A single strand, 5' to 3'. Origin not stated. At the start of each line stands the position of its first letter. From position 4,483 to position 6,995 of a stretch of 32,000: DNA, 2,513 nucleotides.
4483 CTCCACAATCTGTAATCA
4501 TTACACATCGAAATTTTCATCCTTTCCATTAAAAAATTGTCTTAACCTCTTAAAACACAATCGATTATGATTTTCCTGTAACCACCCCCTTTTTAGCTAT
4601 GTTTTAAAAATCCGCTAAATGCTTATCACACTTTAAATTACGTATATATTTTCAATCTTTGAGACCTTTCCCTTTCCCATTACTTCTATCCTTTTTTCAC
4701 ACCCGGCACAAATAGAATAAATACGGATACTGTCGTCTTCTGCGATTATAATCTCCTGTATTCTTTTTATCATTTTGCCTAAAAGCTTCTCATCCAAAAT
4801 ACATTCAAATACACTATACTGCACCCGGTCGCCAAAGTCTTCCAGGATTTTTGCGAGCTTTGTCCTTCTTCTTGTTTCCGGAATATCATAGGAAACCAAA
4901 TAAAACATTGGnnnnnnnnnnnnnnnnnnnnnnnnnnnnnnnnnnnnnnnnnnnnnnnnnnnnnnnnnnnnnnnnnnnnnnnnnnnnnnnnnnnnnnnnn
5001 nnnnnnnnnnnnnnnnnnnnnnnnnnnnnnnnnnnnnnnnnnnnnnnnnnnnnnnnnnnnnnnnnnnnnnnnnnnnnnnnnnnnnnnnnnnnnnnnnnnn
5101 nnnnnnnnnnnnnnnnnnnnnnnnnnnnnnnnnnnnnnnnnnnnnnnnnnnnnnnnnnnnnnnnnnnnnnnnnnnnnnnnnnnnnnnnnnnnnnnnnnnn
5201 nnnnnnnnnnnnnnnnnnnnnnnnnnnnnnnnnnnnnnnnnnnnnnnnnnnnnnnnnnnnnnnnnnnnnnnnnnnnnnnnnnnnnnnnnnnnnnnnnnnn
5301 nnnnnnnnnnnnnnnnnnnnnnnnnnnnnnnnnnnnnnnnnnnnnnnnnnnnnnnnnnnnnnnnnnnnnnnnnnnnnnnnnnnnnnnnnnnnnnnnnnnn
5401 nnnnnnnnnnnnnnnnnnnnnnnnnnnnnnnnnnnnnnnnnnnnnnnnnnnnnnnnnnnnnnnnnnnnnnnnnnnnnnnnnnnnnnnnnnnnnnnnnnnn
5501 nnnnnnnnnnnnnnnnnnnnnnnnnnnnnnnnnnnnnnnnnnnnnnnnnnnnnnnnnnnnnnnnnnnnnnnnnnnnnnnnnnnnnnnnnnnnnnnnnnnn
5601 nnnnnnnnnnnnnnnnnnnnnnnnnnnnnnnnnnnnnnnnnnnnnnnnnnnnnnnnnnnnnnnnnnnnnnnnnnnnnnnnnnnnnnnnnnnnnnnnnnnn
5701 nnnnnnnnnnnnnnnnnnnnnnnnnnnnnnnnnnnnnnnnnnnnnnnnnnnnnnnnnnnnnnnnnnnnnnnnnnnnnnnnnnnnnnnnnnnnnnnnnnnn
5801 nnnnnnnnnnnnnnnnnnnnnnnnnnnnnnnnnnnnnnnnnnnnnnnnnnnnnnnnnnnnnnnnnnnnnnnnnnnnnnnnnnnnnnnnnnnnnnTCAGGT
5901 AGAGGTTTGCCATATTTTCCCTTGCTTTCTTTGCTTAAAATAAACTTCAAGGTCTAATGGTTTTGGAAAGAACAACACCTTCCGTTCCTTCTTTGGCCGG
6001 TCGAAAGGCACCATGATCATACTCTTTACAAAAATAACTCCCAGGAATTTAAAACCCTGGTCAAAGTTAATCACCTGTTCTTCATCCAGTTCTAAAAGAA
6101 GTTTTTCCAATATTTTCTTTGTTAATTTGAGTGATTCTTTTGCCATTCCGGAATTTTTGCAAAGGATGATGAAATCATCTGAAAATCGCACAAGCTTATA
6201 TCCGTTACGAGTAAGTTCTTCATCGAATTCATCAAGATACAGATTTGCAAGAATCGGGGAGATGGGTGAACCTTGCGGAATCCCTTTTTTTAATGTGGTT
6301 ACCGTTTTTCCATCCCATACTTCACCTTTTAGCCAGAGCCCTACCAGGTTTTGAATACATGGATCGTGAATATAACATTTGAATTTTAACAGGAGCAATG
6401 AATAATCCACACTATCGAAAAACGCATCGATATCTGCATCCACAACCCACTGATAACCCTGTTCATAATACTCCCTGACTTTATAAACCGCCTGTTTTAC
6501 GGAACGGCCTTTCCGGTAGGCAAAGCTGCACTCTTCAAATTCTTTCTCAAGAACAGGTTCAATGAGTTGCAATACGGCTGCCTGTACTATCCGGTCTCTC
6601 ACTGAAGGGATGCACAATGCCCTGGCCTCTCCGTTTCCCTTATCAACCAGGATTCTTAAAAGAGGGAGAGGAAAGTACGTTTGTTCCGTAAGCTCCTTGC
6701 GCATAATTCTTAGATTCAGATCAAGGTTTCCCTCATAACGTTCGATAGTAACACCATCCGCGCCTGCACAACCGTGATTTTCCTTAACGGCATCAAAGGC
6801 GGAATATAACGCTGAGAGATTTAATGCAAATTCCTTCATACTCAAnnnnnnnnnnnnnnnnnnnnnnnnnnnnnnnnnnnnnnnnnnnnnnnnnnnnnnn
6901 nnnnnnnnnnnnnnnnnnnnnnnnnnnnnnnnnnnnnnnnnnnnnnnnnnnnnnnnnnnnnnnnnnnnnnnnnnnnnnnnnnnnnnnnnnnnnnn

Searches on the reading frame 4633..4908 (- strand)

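Call 10: search_protein_families(library=ncbifam, proteins=[window:4633-4908:-], max_evalue=0.1)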
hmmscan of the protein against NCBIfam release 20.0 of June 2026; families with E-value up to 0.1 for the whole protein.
window:4633-4908:- (91 aa): 1 family
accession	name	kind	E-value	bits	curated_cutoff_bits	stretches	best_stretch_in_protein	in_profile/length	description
TIGR01573.1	cas2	equivalog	6.1e-24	84.1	24.5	1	1-86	1-91/96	CRISPR-associated endonuclease Cas2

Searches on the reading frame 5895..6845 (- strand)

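Call 10: search_protein_families(library=ncbifam, proteins=[window:5895-6845:-], max_evalue=0.1)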
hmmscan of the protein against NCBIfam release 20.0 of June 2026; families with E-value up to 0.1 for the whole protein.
window:5895-6845:- (316 aa): 9 families
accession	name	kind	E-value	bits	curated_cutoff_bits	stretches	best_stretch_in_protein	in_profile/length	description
TIGR04416.1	group_II_RT_mat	equivalog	5.4e-83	279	300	1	12-275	3-270/353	group II intron reverse transcriptase/maturase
NF038233.2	retron_St85_RT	exception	2.8e-20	72.8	235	1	67-250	30-203/289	retron St85 family RNA-directed DNA polymerase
NF041746.1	Drt2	equivalog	6.3e-18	65.1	390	2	185-257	220-295/416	antiviral reverse transcriptase Drt2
NF041747.1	Drt3a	equivalog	5.1e-15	55.7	200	1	120-264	98-243/412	antiviral reverse transcriptase Drt3a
NF042941.1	Retron_TIR_antiphage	equivalog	1.4e-11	43.9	600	1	67-240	34-195/464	TIR domain-containing anti-phage reverse transcriptase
NF041749.1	Drt4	equivalog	1.9e-10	40.3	450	1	187-256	193-262/489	antiviral reverse transcriptase Drt4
NF038237.1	retron_Ec67_fus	exception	3.7e-08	32.3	450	1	185-237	157-213/572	retron Ec67 family RNA-directed DNA polymerase/endonuclease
TIGR04499.1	abortive_AbiA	subfamily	3.1e-05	22.9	250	1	121-254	135-277/615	AbiA family abortive infection protein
NF041748.1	Drt3b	equivalog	0.034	12.8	350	1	211-262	265-316/647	antiviral reverse transcriptase Drt3b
